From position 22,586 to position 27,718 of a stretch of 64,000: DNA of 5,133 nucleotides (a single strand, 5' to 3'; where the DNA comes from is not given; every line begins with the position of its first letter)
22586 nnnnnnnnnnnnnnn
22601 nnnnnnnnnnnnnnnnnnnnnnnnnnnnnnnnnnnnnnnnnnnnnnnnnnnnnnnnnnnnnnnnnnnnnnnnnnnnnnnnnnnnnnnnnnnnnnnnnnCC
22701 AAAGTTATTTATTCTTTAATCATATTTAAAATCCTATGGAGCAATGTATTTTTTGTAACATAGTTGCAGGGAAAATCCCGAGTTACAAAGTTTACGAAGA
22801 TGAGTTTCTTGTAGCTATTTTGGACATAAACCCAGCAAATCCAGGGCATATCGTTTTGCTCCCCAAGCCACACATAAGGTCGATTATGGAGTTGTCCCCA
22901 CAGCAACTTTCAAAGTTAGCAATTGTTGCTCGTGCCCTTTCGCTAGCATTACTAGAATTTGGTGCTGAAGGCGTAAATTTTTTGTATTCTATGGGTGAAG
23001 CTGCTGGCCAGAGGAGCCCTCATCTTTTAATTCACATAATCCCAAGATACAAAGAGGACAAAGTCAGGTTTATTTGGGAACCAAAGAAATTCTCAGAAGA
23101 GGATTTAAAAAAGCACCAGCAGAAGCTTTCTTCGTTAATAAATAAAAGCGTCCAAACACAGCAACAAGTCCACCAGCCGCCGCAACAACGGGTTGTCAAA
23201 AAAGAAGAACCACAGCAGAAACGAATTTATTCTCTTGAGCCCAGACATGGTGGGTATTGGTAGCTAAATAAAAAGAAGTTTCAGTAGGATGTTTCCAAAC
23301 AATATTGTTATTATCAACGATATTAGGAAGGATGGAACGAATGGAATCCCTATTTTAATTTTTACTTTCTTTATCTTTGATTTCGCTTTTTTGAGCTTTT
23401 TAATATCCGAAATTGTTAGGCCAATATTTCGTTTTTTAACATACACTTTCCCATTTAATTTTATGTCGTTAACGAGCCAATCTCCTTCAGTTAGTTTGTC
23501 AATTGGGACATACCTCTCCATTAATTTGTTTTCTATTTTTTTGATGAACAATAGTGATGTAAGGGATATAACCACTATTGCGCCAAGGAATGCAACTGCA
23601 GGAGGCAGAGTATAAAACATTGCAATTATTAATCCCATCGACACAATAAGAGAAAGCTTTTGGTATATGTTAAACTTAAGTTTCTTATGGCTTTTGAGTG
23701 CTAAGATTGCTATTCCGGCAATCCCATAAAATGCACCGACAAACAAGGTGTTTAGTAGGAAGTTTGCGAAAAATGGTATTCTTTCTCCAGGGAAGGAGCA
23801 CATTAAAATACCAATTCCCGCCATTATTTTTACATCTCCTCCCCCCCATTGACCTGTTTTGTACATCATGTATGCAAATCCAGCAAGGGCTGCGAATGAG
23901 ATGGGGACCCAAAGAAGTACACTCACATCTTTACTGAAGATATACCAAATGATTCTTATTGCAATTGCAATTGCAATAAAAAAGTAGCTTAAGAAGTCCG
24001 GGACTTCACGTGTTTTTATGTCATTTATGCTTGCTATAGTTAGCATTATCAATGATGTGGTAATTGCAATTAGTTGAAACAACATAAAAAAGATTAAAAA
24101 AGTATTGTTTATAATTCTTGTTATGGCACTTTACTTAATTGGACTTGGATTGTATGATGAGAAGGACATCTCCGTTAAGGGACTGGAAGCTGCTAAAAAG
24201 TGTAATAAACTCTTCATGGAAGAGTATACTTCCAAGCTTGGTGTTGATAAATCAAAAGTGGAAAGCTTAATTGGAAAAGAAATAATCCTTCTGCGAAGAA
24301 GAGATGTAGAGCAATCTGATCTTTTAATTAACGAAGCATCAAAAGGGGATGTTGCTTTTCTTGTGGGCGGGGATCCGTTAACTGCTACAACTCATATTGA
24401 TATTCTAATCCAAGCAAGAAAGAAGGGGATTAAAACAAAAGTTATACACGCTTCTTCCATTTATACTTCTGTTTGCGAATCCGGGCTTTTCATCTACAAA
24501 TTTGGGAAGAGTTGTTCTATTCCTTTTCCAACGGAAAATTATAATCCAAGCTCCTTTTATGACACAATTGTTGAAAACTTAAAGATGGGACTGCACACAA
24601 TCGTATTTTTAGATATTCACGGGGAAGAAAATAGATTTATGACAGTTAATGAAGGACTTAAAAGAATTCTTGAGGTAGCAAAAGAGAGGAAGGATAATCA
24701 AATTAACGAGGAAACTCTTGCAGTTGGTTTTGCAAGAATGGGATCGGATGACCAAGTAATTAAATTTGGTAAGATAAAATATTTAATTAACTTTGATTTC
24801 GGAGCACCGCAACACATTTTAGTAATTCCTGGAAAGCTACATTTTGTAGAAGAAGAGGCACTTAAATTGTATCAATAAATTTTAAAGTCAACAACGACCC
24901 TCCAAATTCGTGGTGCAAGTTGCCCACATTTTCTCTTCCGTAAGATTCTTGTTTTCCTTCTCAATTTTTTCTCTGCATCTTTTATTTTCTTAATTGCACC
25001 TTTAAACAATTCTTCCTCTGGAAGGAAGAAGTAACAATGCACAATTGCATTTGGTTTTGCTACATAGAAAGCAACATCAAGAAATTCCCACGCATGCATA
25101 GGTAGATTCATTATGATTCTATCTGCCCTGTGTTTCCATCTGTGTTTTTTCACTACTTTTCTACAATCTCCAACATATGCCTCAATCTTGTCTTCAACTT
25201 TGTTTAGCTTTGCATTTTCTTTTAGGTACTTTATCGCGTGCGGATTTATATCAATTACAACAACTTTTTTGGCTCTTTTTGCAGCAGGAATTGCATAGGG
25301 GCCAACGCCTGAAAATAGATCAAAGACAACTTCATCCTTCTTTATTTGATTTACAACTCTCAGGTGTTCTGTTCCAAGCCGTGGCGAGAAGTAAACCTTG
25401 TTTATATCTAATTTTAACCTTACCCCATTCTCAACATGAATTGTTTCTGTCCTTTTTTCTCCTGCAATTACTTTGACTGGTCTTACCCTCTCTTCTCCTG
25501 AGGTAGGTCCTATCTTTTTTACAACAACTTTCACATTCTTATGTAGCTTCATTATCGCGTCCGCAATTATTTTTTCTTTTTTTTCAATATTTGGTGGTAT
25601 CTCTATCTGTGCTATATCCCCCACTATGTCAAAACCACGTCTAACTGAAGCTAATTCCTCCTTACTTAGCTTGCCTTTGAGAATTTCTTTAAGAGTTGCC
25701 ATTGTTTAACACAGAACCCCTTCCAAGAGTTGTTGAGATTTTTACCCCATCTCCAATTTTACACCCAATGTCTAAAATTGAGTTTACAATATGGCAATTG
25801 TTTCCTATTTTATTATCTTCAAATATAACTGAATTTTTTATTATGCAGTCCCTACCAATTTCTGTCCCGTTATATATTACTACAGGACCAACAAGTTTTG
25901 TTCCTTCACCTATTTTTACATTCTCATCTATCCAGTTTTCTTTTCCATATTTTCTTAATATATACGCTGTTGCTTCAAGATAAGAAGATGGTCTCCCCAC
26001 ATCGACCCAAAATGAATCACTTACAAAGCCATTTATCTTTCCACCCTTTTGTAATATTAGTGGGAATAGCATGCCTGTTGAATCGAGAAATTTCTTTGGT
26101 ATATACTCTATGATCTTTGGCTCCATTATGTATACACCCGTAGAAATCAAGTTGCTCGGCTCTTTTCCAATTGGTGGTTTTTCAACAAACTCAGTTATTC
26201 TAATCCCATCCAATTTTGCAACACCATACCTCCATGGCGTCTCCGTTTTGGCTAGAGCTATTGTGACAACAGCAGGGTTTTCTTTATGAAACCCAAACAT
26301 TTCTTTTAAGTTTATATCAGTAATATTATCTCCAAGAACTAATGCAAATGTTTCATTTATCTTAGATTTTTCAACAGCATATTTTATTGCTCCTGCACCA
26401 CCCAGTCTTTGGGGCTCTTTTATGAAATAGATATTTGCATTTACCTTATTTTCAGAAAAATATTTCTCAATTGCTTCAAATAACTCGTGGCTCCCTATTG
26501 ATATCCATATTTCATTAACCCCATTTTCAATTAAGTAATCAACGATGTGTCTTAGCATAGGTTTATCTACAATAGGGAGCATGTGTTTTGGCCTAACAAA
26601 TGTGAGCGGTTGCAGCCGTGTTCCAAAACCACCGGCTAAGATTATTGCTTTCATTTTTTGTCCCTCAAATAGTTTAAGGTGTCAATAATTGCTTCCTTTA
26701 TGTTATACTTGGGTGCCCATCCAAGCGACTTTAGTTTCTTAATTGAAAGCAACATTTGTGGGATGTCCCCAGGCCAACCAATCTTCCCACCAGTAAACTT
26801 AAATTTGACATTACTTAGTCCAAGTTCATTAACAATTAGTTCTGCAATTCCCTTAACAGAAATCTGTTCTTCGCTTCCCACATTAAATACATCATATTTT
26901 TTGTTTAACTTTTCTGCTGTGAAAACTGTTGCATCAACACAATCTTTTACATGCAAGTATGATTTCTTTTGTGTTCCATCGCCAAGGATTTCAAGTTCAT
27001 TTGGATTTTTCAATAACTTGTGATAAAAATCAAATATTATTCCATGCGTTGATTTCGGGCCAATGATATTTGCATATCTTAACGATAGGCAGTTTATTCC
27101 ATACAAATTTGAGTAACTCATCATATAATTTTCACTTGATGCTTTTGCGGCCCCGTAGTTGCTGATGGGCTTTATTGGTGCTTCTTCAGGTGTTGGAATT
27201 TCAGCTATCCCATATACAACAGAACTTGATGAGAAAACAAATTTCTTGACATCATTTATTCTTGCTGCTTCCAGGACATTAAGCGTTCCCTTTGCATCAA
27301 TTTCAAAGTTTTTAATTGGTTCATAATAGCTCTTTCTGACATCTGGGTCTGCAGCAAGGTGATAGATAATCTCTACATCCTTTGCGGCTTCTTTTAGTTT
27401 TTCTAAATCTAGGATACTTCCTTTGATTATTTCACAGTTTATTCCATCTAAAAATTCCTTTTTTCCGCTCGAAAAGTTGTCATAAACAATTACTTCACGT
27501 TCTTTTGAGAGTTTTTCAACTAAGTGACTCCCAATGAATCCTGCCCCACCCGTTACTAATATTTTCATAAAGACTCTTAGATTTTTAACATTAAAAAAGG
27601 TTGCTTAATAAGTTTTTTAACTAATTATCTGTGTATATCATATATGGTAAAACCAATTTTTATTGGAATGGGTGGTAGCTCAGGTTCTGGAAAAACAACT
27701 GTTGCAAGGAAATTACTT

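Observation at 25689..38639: Compact N-glycosylation (agl) cluster with pyruvyl transferase and two small membrane proteins; matches the heavily sequon-decorated protease at the window start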

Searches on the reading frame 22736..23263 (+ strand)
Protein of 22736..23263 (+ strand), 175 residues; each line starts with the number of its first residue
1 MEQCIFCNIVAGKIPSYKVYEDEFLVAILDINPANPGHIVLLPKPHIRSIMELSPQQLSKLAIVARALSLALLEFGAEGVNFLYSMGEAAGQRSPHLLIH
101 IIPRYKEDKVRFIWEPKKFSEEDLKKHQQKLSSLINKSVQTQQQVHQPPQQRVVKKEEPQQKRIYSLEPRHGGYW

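Call 80: search_protein_families(library=pfam, proteins=[window:22736-23263:+], max_evalue=0.0001)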
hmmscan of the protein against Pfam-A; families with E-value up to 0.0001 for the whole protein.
window:22736-23263:+ (175 aa): 2 families
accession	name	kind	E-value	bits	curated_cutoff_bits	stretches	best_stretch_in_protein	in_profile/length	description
PF01230.28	HIT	-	2.2e-18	67.1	21.5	1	12-106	2-97/98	HIT domain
PF11969.13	DcpS_C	-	6.4e-13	49.6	24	1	3-103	1-101/114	Scavenger mRNA decapping enzyme C-term binding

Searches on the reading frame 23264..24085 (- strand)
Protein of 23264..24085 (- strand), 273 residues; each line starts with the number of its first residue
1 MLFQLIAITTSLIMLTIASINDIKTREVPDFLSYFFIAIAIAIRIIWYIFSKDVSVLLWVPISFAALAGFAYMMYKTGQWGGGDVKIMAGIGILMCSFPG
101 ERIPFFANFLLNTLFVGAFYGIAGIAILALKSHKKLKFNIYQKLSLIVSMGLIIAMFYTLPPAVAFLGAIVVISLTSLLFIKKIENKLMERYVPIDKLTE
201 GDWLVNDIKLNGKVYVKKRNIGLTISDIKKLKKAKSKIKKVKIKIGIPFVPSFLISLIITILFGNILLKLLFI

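Call 4: search_protein_families(library=pfam, proteins=[window:23264-24085:-], max_evalue=0.01)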
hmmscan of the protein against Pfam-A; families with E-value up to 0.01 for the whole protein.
window:23264-24085:- (273 aa): 2 families
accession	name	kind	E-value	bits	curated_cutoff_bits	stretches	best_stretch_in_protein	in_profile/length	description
PF01478.23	Peptidase_A24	-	2.9e-12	47.4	26.5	1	12-122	4-104/104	Type IV leader peptidase family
PF21258.2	Glyco_hydro_120_ins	-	0.0031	18.3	27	1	180-237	12-70/121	Glycoside hydrolase 120, insertion domain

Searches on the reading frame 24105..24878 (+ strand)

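Call 4: search_protein_families(library=pfam, proteins=[window:24105-24878:+], max_evalue=0.01)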
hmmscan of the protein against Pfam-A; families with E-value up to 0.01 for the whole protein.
window:24105-24878:+ (257 aa): 1 family
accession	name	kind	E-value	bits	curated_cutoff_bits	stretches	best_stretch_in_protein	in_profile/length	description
PF00590.25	TP_methylase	-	6.9e-18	65.8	27.8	1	9-225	2-209/212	Tetrapyrrole (Corrin/Porphyrin) Methylases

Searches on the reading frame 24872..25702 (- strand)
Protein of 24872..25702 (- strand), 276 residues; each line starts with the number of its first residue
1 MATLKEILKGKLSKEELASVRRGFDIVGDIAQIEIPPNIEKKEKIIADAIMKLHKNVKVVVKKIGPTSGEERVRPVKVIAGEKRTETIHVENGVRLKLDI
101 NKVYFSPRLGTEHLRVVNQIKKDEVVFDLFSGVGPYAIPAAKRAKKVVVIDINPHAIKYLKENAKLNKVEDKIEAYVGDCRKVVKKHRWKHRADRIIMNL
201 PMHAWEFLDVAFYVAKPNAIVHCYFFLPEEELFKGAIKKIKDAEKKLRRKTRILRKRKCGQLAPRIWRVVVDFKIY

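Call 4: search_protein_families(library=pfam, proteins=[window:24872-25702:-], max_evalue=0.01)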
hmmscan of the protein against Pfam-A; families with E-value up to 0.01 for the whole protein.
window:24872-25702:- (276 aa): 16 families
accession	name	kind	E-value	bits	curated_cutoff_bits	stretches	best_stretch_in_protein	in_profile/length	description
PF02475.24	TRM5-TYW2_MTfase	-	1.2e-49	168.9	28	1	87-247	1-159/164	TRM5/TYW2 methyltransferase domain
PF25133.1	TYW2_N_2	-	2.9e-20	72.6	27.7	1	4-83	1-78/79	TYW2 N-terminal domain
PF09445.16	Methyltransf_15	-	7.6e-11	42.3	22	1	124-203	2-82/165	RNA cap guanine-N2 methyltransferase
PF13847.12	Methyltransf_31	-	9.1e-10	38.8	27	1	120-206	1-88/145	Methyltransferase domain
PF05175.20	MTS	-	1.2e-09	38.4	23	1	120-204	30-110/170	Methyltransferase small domain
PF06325.19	PrmA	-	7.3e-09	36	22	1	118-200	157-234/296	Ribosomal protein L11 methyltransferase (PrmA)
PF03602.21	Cons_hypoth95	-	8.7e-09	35.7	24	1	77-220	2-142/182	Conserved hypothetical protein 95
PF02005.22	TRM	-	3e-07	30.4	27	1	112-216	50-144/376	N2,N2-dimethylguanosine tRNA methyltransferase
PF13649.12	Methyltransf_25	-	3.6e-06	28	27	1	126-205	1-77/97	Methyltransferase domain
PF10672.15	Methyltrans_SAM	-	0.00014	21.7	27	1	75-201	74-204/286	S-adenosylmethionine-dependent methyltransferase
PF00398.26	RrnaAD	-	0.0002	21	24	1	119-230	27-137/263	Ribosomal RNA adenine dimethylase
PF01861.22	BpsA_C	-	0.00056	19.7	27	1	140-198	63-118/243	Branched-chain polyamine synthase A C-terminal domain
PF12847.13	Methyltransf_18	-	0.0011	19.5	27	1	117-188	9-82/151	Methyltransferase domain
PF08241.18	Methyltransf_11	-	0.0018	19.3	21.2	1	131-183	5-54/95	Methyltransferase domain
PF02086.21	MethyltransfD12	-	0.0023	18.1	22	1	118-182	14-75/253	D12 class N6 adenine-specific DNA methyltransferase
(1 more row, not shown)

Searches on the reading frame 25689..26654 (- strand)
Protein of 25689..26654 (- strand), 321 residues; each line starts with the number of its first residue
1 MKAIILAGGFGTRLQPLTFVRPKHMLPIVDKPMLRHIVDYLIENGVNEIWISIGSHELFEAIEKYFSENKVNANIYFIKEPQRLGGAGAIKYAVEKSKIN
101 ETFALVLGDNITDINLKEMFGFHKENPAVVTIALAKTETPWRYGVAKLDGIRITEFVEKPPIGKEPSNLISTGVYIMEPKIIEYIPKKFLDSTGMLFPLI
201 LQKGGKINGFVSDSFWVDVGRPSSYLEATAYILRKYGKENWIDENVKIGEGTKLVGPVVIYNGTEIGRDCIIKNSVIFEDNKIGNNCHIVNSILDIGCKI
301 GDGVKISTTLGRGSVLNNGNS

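Call 3: search_protein_families(library=pfam, proteins=[window:25689-26654:-], max_evalue=0.01)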
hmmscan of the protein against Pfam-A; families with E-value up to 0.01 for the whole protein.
window:25689-26654:- (321 aa): 7 families
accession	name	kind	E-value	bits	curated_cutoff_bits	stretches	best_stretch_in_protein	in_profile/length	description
PF00483.29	NTP_transferase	-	3.7e-44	151.6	21.2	1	2-233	1-243/245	Nucleotidyl transferase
PF25084.1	LbH_EIF2B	-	5.2e-11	42.9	54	1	241-310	5-74/105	EIF2B subunit epsilon LbH domain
PF12804.13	NTP_transf_3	-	6.8e-10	39.8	27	1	3-110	1-96/160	MobA-like NTP transferase domain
PF24894.1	Hexapep_GlmU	-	1.5e-07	31.9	23.3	1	258-306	35-83/104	GlmU-like, C-terminal hexapeptide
PF00132.30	Hexapep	-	9.9e-06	25.5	27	0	245-276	1-32/36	Bacterial transferase hexapeptide (six repeats)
PF02348.25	CTP_transf_3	-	0.0036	17.6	22.6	1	23-66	16-60/217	Cytidylyltransferase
PF25247.1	LbH_GLGC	-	0.0088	16.4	27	0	282-308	75-101/135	GLGC left-handed parallel beta-helix domain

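Call 11: search_protein_families(library=ncbifam, proteins=[window:25689-26654:-], max_evalue=0.001)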
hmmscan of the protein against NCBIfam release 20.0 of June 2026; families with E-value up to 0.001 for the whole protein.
window:25689-26654:- (321 aa): 43 families (the best 25 are shown)
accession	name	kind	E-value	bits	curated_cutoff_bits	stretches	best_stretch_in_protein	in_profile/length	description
NF052502.1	man1P_GTase_Rv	exception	2.8e-52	177.8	440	1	2-311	2-319/352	mannose-1-phosphate guanylyltransferase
TIGR03992.1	Arch_glmU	subfamily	1.1e-51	176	292.1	1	1-308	1-301/393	bifunctional sugar-1-phosphate nucleotidylyltransferase/acetyltransferase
TIGR01208.1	rmlA_long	equivalog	6.4e-50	170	320.25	1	2-307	1-314/353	glucose-1-phosphate thymidylyltransferase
NF041173.1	Sug_nt_acttase_Thmprot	equivalog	1.3e-36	126.5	600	1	1-300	1-310/405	bifunctional sugar-1-phosphate nucleotidylyltransferase/acetyltransferase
TIGR01099.1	galU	equivalog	2.1e-29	102.9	326.8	2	1-69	2-68/261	UTP--glucose-1-phosphate uridylyltransferase GalU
NF041313.1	UDPGP_AglF_Halo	equivalog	8.6e-29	100.6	400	1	1-183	1-180/234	UTP--glucose-1-phosphate uridylyltransferase AglF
NF049965.1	GlMnHpPGnyltfHddC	equivalog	1.1e-27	97.1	300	1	1-226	1-215/221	D-glycero-D-manno-heptose 1-phosphate guanosyltransferase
TIGR02091.1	glgC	equivalog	1.4e-27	96.7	424.9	2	2-248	2-275/364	glucose-1-phosphate adenylyltransferase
TIGR02623.1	G1P_cyt_trans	equivalog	1.5e-26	93.4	300.25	2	97-217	117-230/255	glucose-1-phosphate cytidylyltransferase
NF003670.0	PRK05293.1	equivalog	1.6e-25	89.9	470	2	98-248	115-274/382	glucose-1-phosphate adenylyltransferase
NF010935.0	PRK14355.1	equivalog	8.8e-23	80.6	718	2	2-182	5-183/459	bifunctional UDP-N-acetylglucosamine diphosphorylase/glucosamine-1-phosphate N-acetyltransferase GlmU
NF010934.1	PRK14354.1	equivalog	1.7e-22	79.6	450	2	3-180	2-175/447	bifunctional UDP-N-acetylglucosamine diphosphorylase/glucosamine-1-phosphate N-acetyltransferase GlmU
TIGR01173.1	glmU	equivalog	1.4e-21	76.9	366.85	2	1-183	1-178/452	bifunctional UDP-N-acetylglucosamine diphosphorylase/glucosamine-1-phosphate N-acetyltransferase GlmU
NF045761.1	NAMPUrTaseMurU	equivalog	2.2e-19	70.3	250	1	1-224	1-219/226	N-acetylmuramate alpha-1-phosphate uridylyltransferase MurU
NF002772.0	PRK02862.1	equivalog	6.5e-19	68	537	2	168-313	206-346/429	glucose-1-phosphate adenylyltransferase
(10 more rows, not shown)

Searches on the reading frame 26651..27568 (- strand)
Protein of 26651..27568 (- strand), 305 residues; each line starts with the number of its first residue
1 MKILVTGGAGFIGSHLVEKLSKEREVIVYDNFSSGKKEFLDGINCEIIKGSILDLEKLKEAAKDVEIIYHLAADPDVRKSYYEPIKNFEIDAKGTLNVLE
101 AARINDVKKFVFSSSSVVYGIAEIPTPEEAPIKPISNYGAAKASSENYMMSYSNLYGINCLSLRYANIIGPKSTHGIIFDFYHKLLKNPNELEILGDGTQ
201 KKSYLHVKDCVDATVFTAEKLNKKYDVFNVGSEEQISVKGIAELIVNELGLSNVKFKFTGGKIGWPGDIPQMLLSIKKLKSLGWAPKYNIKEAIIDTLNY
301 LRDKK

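Call 3: search_protein_families(library=pfam, proteins=[window:26651-27568:-], max_evalue=0.01)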
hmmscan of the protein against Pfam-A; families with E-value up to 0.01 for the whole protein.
window:26651-27568:- (305 aa): 8 families
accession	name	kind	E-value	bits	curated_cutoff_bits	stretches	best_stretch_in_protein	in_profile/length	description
PF01370.27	Epimerase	-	9.5e-53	179.5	20.9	1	3-231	1-240/240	NAD dependent epimerase/dehydratase family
PF16363.11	GDP_Man_Dehyd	-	3.6e-48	165.2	27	1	4-295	1-330/332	GDP-mannose 4,6 dehydratase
PF01073.25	3Beta_HSD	-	1.6e-25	90.2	22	1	4-224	1-235/280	3-beta hydroxysteroid dehydrogenase/isomerase family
PF02719.21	Polysacc_synt_2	-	4.3e-19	69.2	20.2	1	3-261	1-263/293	Polysaccharide biosynthesis protein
PF04321.23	RmlD_sub_bind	-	6.9e-18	65.2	27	1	1-252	1-234/287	RmlD substrate binding domain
PF07993.18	NAD_binding_4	-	1.2e-12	48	20.1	1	53-189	77-229/258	Male sterility protein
PF13460.12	NAD_binding_10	-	8.6e-12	45.7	27.2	1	7-151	1-133/184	NAD(P)H-binding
PF05368.20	NmrA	-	1.9e-05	24.8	27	1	2-116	4-108/298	NmrA-like family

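Call 11: search_protein_families(library=ncbifam, proteins=[window:26651-27568:-], max_evalue=0.001)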
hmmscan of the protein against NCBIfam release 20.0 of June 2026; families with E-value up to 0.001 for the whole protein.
window:26651-27568:- (305 aa): 32 families (the best 25 are shown)
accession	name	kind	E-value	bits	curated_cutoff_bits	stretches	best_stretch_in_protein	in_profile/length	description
TIGR01179.1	galE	equivalog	3.7e-51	173.9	262.3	1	2-298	1-322/332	UDP-glucose 4-epimerase GalE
TIGR01181.1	dTDP_gluc_dehyt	equivalog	2e-40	138.9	365.1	1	2-303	1-313/321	dTDP-glucose 4,6-dehydratase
TIGR04180.1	EDH_00030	hypoth_equivalog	8.1e-40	136.7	475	1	3-257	1-263/297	NAD-dependent 4,6-dehydratase LegB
NF011728.1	PRK15181.1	equivalog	1e-30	107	760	1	3-304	18-340/348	Vi polysaccharide biosynthesis UDP-N-acetylglucosaminuronic acid C-4 epimerase TviC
TIGR02197.1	heptose_epim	equivalog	1.4e-26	93.5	274.6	1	3-254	1-266/316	ADP-glyceromanno-heptose 6-epimerase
NF007956.0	PRK10675.1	subfamily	1.2e-25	90.3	394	1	1-171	1-183/338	UDP-glucose 4-epimerase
NF047922.1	GDPFucSynFcl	equivalog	2.6e-23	82.9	500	1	2-300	4-300/308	GDP-L-fucose synthase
TIGR02622.1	CDP_4_6_dhtase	equivalog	3e-21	75.9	278.45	1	2-302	6-331/352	CDP-glucose 4,6-dehydratase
TIGR03466.1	HpnA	hypoth_equivalog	7.7e-20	71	367.65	1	1-135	1-135/327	hopanoid-associated sugar epimerase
NF042423.1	oxyalk_red_Shew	equivalog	4.5e-19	68.7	580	1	2-223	10-226/331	2-alkyl-3-oxoalkanoate reductase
NF042422.1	oxyalk_red_OleD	equivalog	5.8e-17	62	580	1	1-221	1-218/329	2-alkyl-3-oxoalkanoate reductase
NF008872.0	PRK11908.1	equivalog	1.7e-16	60.2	294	1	1-247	2-269/349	bifunctional UDP-4-keto-pentose/UDP-xylose synthase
NF043036.1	ErythonDh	equivalog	6.4e-16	58.5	325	1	1-166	1-177/321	D-erythronate dehydrogenase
NF007490.0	PRK10084.1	subfamily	2e-15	56.6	649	1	1-299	1-332/361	dTDP-glucose 4,6-dehydratase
TIGR01472.1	gmd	equivalog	2.6e-15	56.5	415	1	55-258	69-276/342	GDP-mannose 4,6-dehydratase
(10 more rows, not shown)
